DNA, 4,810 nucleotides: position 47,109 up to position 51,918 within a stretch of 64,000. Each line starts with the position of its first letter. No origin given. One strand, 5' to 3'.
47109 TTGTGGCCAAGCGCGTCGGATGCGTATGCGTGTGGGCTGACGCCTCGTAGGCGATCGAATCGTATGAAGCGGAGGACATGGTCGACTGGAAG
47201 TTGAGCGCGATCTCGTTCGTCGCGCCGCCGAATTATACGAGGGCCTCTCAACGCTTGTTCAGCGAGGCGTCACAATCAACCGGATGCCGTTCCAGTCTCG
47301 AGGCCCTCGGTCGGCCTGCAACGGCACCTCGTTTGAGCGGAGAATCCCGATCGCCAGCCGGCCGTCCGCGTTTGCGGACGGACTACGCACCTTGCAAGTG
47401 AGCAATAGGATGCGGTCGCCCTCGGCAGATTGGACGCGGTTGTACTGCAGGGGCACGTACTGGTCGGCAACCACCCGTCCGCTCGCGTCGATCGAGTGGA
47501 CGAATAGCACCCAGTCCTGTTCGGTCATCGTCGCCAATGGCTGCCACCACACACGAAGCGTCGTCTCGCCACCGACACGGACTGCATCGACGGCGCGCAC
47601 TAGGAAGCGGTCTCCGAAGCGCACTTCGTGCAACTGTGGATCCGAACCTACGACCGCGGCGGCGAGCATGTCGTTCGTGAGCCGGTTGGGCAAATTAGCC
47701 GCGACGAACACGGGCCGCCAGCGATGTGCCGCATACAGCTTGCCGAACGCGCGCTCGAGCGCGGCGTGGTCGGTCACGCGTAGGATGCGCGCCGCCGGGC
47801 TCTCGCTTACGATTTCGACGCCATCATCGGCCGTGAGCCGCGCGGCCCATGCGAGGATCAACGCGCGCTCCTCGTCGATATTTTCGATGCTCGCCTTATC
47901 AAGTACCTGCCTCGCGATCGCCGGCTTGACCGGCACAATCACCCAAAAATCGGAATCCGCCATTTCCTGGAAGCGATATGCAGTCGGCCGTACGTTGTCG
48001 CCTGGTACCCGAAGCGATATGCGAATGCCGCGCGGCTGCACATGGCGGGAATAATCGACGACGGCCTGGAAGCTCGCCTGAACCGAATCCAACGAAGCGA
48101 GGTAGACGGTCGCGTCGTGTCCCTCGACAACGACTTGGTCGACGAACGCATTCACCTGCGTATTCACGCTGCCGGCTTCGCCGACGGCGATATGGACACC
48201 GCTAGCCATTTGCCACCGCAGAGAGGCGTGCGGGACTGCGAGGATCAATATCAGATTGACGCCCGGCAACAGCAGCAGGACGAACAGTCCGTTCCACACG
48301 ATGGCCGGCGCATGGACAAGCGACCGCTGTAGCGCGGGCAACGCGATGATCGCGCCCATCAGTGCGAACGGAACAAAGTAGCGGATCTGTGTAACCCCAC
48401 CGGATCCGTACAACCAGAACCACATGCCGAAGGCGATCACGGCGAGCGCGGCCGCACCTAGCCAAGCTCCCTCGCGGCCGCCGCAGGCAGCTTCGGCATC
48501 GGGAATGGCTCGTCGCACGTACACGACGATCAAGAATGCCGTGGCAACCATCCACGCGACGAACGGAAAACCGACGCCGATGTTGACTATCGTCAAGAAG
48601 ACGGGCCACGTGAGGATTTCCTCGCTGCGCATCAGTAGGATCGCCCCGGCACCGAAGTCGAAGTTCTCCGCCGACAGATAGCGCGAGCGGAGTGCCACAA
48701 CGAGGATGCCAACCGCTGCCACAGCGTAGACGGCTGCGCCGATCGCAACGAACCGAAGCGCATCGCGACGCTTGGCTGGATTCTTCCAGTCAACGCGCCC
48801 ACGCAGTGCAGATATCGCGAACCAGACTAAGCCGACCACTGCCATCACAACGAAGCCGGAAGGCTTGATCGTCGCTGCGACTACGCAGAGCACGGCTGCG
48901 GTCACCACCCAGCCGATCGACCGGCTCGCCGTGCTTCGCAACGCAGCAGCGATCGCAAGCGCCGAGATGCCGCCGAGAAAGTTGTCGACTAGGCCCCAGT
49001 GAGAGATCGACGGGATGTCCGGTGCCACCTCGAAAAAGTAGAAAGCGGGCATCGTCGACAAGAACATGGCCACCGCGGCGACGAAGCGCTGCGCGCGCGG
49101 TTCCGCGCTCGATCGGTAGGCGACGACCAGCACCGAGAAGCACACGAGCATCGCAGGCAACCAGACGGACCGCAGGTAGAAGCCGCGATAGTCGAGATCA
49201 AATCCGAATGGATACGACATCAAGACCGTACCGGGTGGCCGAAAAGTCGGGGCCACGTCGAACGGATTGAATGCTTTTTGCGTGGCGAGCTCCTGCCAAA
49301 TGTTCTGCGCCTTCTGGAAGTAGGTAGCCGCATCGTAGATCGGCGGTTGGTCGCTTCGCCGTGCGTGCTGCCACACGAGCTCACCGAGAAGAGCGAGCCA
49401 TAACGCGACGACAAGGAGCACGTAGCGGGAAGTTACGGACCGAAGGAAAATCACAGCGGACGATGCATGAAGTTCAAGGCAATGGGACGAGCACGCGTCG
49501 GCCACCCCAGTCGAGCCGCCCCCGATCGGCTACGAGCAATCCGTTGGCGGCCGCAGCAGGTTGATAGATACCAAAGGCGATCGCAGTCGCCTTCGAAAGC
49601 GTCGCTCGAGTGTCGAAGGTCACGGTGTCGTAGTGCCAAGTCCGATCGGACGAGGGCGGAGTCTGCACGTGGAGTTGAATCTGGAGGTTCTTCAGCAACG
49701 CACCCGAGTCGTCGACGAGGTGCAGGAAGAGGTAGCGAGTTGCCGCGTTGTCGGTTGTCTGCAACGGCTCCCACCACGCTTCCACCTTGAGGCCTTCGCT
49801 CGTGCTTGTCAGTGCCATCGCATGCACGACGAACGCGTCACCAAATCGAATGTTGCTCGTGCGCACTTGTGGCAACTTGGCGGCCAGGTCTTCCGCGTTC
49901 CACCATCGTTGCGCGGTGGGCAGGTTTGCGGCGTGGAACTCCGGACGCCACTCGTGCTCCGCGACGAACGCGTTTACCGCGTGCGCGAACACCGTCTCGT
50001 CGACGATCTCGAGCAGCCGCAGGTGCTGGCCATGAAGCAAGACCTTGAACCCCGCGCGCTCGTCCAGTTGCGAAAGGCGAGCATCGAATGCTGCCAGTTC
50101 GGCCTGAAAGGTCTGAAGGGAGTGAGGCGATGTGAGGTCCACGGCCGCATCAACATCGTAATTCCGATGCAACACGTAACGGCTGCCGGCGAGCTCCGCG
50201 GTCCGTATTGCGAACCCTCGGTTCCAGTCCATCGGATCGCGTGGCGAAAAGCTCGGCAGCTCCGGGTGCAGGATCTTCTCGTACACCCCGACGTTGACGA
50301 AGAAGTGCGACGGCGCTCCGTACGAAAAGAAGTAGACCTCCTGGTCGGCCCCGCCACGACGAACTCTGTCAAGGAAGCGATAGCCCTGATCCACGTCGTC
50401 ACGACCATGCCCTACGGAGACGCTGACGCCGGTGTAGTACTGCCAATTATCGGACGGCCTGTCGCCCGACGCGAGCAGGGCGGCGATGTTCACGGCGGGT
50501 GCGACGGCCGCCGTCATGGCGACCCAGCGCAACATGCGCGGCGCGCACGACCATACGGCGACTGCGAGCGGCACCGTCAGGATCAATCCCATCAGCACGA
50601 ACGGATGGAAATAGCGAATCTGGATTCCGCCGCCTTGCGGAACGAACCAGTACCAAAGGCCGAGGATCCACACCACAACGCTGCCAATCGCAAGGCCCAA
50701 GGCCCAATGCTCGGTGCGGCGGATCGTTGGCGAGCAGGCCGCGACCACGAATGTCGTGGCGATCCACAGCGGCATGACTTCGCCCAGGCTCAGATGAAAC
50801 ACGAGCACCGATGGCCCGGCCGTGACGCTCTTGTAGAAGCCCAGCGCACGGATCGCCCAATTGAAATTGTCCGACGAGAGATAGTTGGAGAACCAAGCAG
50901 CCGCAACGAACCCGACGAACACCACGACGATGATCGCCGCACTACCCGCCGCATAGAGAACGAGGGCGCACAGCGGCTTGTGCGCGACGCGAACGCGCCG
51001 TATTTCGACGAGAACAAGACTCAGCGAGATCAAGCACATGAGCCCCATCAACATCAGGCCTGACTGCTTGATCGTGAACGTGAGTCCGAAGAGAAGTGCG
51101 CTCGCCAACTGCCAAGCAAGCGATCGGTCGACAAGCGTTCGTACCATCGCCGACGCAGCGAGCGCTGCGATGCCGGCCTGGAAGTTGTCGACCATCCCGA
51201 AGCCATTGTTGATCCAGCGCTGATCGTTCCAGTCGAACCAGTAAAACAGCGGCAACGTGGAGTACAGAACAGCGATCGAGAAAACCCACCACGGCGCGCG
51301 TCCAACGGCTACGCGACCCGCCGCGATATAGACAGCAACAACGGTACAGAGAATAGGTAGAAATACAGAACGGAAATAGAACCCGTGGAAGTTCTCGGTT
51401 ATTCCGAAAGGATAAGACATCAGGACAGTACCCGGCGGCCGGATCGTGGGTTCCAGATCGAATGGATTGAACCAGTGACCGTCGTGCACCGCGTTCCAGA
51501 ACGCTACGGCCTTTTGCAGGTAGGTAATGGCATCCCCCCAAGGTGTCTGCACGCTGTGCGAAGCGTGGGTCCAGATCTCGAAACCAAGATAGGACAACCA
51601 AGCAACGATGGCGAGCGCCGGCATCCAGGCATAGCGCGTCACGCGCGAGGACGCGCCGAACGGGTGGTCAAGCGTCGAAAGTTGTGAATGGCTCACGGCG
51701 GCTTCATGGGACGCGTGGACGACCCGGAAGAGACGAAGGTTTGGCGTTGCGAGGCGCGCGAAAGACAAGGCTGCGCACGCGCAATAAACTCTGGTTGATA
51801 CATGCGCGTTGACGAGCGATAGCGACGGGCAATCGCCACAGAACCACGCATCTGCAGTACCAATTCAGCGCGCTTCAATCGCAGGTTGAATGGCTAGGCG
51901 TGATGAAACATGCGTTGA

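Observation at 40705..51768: Expanded three-component periplasmic glycosylation operon: GT2-methyltransferase fusion, flippase-like protein, second methyltransferase and three GT-C-like enzymes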

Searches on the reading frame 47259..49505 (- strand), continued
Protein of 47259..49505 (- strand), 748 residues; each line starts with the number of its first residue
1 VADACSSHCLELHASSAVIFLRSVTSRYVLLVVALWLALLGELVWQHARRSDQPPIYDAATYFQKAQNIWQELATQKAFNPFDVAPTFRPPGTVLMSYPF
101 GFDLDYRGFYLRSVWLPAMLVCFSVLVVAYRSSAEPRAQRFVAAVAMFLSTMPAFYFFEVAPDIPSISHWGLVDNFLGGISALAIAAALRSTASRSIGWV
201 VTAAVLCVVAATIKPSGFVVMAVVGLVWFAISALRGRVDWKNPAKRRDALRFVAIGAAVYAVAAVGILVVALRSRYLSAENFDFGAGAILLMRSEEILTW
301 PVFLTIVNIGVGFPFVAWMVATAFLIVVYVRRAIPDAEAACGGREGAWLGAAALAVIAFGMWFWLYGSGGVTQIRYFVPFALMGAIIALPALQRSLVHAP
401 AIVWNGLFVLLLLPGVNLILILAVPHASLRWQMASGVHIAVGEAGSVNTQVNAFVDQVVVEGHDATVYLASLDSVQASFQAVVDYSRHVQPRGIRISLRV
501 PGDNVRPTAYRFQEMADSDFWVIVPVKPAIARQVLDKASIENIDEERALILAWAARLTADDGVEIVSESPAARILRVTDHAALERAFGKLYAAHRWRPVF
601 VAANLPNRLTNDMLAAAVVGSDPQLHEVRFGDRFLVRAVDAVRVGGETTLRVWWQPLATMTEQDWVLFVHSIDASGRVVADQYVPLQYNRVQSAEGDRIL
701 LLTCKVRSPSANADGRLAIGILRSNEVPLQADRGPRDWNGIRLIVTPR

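Call 29: find_related_loci(query=A1, collection=genome_contigs, flank=10000)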
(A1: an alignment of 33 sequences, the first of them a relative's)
Query A1 (731 aa) in genome_contigs; peptide patterns used: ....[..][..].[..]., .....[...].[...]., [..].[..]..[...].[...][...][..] (x = any residue, [..] = any of these).
156 stretches matched a pattern; 54 encode a relative of the query (tblastn E <= 1e-3); 53 distinct loci.
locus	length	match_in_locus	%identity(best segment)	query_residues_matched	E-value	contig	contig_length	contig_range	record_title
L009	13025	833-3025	44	1-729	0e+0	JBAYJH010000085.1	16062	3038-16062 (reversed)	MAG: Sterolibacterium sp. isolate SO_2016_GW1_50 scaffold06252_OW334_2016, whole genome shotgun sequence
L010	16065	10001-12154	44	15-728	0e+0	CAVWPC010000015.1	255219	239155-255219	MAG: uncultured beta proteobacterium isolate MFD05442.bin.2.240 genome assembly, contig: contig_32308, whole genome shot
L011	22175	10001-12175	40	5-728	3e-169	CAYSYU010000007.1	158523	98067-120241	MAG TPA_asm: uncultured Methylomagnum sp. isolate SRP302447_co1_256 genome assembly, contig: NODE_366_length_158523_cov_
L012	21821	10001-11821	37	9-592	2e-131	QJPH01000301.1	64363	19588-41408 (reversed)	MAG: Candidatus Methylumidiphilus alinenensis isolate AMbin10 contig01198, whole genome shotgun sequence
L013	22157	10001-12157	37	3-729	8e-114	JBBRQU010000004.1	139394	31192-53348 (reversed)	MAG: Burkholderiales bacterium isolate metawrap_la1_70 W_la1_70_k141_1812127L_139394_cov_15.5520, whole genome shotgun s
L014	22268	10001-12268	30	4-728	2e-103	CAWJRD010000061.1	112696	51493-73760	MAG: uncultured delta proteobacterium isolate MFD02979.bin.2.169 genome assembly, contig: contig_90633, whole genome sho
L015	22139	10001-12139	32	14-728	6e-103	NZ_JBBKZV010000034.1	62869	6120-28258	Variovorax humicola strain KACC 18501 contig00034, whole genome shotgun sequence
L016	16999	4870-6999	31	14-728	7e-101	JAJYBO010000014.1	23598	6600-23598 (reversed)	MAG: Deltaproteobacteria bacterium isolate BP8.bin90 NODE_2773_length_23598_cov_1.801542, whole genome shotgun sequence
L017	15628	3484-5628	31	14-728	3e-97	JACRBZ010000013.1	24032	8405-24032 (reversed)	MAG: Deltaproteobacteria bacterium isolate NC_groundwater_1633_Pr3_B-0.1um_51_17 SR-2_scaffold_141_633323, whole genome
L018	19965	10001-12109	32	24-728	2e-96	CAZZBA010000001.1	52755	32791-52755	MAG TPA_asm: uncultured Victivallales bacterium isolate SRP272421_co4_23 genome assembly, contig: NODE_944_length_52755_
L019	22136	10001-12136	31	14-728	3e-96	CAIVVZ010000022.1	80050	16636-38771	MAG: uncultured Desulfobacteraceae bacterium isolate AlinenLipids_bin-9448 genome assembly, contig: bin-9448:022/658, wh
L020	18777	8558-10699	33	16-728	3e-95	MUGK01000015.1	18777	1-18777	MAG: Chromatiales bacterium USCg_Taylor scaffold_14, whole genome shotgun sequence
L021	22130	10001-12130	33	14-728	9e-95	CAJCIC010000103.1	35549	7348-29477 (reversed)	Gammaproteobacteria bacterium isolate BOG_genome_mining.129 genome assembly, contig: k141_11965806, whole genome shotgun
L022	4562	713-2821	33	7-720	5e-95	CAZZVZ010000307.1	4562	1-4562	MAG: Gammaproteobacteria bacterium isolate Brown_K.bin.1 genome assembly, contig: NODE_5927_length_4562_cov_4.599290, wh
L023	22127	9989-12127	31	14-728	9e-94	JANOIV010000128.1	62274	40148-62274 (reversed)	MAG: Desulfobulbaceae bacterium isolate SOY_63_metabat_116 SOY_63_k141_1685910, whole genome shotgun sequence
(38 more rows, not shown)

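Call 31: search_protein_families(library=pfam, alignment_id=A1, max_evalue=10)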
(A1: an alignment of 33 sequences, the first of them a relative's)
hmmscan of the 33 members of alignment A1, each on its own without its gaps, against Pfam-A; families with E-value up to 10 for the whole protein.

A. member 1, P0001 (731 aa): 1 family
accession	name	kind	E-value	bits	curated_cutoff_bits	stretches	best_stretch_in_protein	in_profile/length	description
PF03451.21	HELP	-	0.23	11.4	27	1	230-250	20-40/40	HELP motif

B. families by the number of members that match (of 33 scanned): 25 families
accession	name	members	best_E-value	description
PF03208.24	PRA1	3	0.0025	PRA1 family protein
PF20176.3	DUF6541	3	0.0044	Family of unknown function (DUF6541)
PF19733.4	DUF6223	3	0.65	Family of unknown function (DUF6223)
PF08552.16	Kei1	2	0.12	Inositolphosphorylceramide synthase subunit Kei1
PF18184.6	SLATT_3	2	1.9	SMODS and SLOG-associating 2TM effector domain 3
PF19915.4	bpX0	1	0.038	MoxR-vWA-beta-propeller ternary system domain bpX0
PF05963.17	Cytomega_US3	1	0.052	Cytomegalovirus US3 protein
PF19723.4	DUF6216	1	0.09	Family of unknown function (DUF6216)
PF07584.16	BatA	1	0.13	Aerotolerance regulator N-terminal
PF14981.11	FAM165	1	0.18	FAM165 family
PF02156.21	Glyco_hydro_26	1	0.18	Glycosyl hydrolase family 26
PF03451.21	HELP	1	0.23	HELP motif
PF24709.1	DUF7670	1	0.31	Domain of unknown function (DUF7670)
PF05569.17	Peptidase_M56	1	0.32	BlaR1 peptidase M56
PF08019.17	EptA_B_N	1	0.34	Phosphoethanolamine transferase EptA/EptB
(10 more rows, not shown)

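Call 32: search_solved_structures(query=A1, max_evalue=10)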
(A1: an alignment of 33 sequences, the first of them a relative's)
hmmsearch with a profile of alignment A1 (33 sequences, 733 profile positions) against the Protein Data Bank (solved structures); distinct sequences matched with E-value up to 10: 1.
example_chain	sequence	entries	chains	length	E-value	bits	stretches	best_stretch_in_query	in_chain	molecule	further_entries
7vl8_R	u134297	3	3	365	1.5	10.2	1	234-334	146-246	C-C chemokine receptor type 1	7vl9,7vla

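Call 57: search_protein_representatives(alignment_id=A1)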
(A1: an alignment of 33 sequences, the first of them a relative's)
Query: 33 sequences, 733 profile positions. Proteins with E-value up to 0.001 (for the whole library): 939; up to 1e-10: 536; up to 1e-30: 311. The best 150 are listed.
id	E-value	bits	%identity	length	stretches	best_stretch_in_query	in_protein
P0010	0.0e+00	1059.5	-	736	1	5-733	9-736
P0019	8.6e-288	973.1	-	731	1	5-732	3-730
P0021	3.6e-272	921.5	-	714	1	25-732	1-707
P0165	1.4e-271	919.5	-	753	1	12-733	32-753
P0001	2.5e-271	918.7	-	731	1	6-731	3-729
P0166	3.7e-268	908.2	-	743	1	11-733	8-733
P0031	1.3e-266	903.1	-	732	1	4-732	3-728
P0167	1.9e-265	899.3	-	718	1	17-732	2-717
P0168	7.0e-260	880.9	-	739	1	6-733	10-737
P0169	7.6e-251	851.0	-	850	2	35-733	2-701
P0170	9.3e-247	837.5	-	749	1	6-732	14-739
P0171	2.1e-241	819.8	-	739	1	7-732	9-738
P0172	3.0e-239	812.6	-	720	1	21-733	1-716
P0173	1.2e-238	810.6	-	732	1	12-732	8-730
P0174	1.4e-238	810.4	-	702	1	36-732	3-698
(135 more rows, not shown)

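Call 66: search_dna_similar(query=P0001, collection=plasmids, mode=protein, max_evalue=1, max_rows=30)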
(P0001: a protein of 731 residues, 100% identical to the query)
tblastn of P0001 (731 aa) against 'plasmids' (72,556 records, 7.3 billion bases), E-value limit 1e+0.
No match.

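Call 76: search_protein_families(library=pfam, proteins=[L015:1084-2361:+, L015:3215-3943:+, L015:3907-6108:+, L015:6105-7073:+, L015:7770-9101:+, L015:12163-13605:+, L015:13612-14376:+, L015:17837-20695:+, L015:20310-21461:+], max_evalue=0.001)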
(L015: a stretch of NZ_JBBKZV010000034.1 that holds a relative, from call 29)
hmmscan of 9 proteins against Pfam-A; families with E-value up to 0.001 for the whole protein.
L015:1084-2361:+ (425 aa): 0 families

L015:3215-3943:+ (242 aa): 0 families

L015:3907-6108:+ (733 aa): 1 family
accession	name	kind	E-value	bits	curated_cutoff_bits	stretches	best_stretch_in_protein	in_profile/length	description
PF02401.23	LYTB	-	2.4e-99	332.4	24.5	1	420-696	1-266/267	LytB protein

L015:6105-7073:+ (322 aa): 2 families
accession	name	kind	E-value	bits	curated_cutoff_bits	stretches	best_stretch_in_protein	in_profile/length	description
PF00291.31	PALP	-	1.3e-67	228.6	35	1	30-313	7-295/295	Pyridoxal-phosphate dependent enzyme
PF00702.32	Hydrolase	-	2e-05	25.5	26.4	1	65-142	102-187/191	haloacid dehalogenase-like hydrolase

L015:7770-9101:+ (443 aa): 2 families
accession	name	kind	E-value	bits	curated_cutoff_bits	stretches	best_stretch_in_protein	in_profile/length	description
PF00587.30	tRNA-synt_2b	-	7.6e-45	153.6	29.3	1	243-418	9-179/179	tRNA synthetase class II core domain (G, H, P, S and T)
PF02403.27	Seryl_tRNA_N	-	3.8e-24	85.5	28.2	1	1-110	1-108/108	Seryl-tRNA synthetase N-terminal domain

L015:12163-13605:+ (480 aa): 9 families
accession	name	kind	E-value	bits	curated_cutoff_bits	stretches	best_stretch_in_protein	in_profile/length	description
PF00535.33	Glycos_transf_2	-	6.8e-22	78.6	23.3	1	245-393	1-141/168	Glycosyl transferase family 2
PF13489.12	Methyltransf_23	-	1.1e-14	55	27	1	40-190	13-162/164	Methyltransferase domain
PF13847.12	Methyltransf_31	-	3.2e-14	53.3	27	1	50-145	3-110/145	Methyltransferase domain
PF13649.12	Methyltransf_25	-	7.7e-14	52.6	27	1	54-133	1-90/97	Methyltransferase domain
PF08241.18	Methyltransf_11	-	2.5e-12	47.7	21.2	1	55-135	1-86/95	Methyltransferase domain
PF08242.18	Methyltransf_12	-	3.3e-11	44.2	30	1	55-137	1-93/98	Methyltransferase domain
PF07021.18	MetW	-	1.1e-08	35.3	21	1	42-133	5-99/193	Methionine biosynthesis protein MetW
PF13641.12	Glyco_tranf_2_3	-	3.4e-07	30.9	27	1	241-412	1-175/230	Glycosyltransferase like family 2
PF10111.15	Glyco_tranf_2_2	-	6.7e-05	22.9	27.3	1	245-342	1-101/276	Glycosyltransferase like family 2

L015:13612-14376:+ (254 aa): 6 families
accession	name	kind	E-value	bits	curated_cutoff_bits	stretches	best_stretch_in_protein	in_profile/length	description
PF08241.18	Methyltransf_11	-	1.9e-13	51.3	21.2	1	87-136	42-95/95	Methyltransferase domain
PF13489.12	Methyltransf_23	-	2.3e-12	47.4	27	1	40-141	8-121/164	Methyltransferase domain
PF13649.12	Methyltransf_25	-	1.7e-08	35.5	27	1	88-132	51-97/97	Methyltransferase domain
PF13847.12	Methyltransf_31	-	6.4e-07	29.6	27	1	89-142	60-115/145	Methyltransferase domain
PF08242.18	Methyltransf_12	-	2e-06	28.9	30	1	93-134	56-98/98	Methyltransferase domain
PF01209.24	Ubie_methyltran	-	6.6e-05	22.8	20.1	1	88-143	103-158/233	ubiE/COQ5 methyltransferase family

L015:17837-20695:+ (952 aa): 0 families

L015:20310-21461:+ (383 aa): 0 families

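Call 87: find_related_loci(query=A1, collection=viral_contigs, flank=8000)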
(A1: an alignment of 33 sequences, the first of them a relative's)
Query A1 (731 aa) in viral_contigs; peptide patterns used: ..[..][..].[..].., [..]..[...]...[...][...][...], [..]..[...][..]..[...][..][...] (x = any residue, [..] = any of these).
112 stretches matched a pattern, but none encodes a relative of the query by tblastn (E <= 1e-3).

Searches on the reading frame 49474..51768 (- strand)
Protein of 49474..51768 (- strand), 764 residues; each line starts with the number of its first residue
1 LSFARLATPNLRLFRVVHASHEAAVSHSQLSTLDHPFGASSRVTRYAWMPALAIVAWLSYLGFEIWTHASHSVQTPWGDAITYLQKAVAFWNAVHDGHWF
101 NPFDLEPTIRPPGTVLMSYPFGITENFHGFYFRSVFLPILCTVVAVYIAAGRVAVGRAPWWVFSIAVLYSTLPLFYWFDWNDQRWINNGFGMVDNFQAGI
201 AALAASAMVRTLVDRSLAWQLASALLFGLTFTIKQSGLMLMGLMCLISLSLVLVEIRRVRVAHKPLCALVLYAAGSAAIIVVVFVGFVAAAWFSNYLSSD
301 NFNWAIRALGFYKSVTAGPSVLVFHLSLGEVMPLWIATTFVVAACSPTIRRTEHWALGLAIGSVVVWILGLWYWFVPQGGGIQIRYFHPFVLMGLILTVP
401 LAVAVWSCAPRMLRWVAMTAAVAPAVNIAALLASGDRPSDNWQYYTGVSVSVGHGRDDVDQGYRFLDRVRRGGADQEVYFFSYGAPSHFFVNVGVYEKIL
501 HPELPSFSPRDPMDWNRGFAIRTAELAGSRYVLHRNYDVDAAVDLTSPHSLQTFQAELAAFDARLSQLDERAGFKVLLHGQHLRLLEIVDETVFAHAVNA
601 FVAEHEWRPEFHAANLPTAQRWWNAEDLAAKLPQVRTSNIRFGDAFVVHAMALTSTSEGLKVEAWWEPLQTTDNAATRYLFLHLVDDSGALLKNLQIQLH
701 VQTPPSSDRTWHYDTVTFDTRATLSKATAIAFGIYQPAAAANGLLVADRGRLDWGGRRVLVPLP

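Call 4: search_protein_families(library=pfam, proteins=[window:49474-51768:-], max_evalue=0.1)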
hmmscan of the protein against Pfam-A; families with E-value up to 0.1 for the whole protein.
window:49474-51768:- (764 aa): 0 families

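Call 5: search_protein_families(library=ncbifam, proteins=[window:49474-51768:-], max_evalue=0.1)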
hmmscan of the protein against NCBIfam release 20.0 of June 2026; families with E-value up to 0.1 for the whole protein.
window:49474-51768:- (764 aa): 0 families
